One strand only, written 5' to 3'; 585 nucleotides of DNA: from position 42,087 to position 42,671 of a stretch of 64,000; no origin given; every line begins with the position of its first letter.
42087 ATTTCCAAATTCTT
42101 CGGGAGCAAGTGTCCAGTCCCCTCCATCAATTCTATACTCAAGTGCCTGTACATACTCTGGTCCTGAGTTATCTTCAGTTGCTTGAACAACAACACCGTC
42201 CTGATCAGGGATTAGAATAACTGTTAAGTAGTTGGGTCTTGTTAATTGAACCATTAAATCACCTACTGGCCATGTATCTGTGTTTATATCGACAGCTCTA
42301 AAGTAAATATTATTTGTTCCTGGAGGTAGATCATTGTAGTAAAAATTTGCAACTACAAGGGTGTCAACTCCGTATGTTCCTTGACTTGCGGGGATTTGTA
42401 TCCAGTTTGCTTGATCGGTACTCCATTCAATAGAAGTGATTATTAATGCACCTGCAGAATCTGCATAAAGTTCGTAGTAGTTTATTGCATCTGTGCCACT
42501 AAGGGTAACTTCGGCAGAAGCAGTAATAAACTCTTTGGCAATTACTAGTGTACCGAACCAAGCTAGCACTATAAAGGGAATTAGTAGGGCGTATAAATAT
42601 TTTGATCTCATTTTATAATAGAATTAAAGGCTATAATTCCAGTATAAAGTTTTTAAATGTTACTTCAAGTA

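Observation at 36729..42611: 1960-aa surface protein with C-terminal multi-TM region interleaved with two CarboxypepD_reg-like domains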

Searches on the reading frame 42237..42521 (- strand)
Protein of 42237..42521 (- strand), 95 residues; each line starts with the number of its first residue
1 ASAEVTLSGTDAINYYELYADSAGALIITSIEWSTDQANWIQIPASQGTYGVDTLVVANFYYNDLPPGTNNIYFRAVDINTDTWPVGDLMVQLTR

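Call 78: search_protein_families(library=pfam, proteins=[window:42237-42521:-], max_evalue=1)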
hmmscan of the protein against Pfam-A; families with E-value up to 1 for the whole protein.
window:42237-42521:- (95 aa): 1 family
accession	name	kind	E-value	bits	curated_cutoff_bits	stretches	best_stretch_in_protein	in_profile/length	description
PF20526.3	DUF6741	-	0.12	13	27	1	1-46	31-75/129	Domain of unknown function (DUF6741)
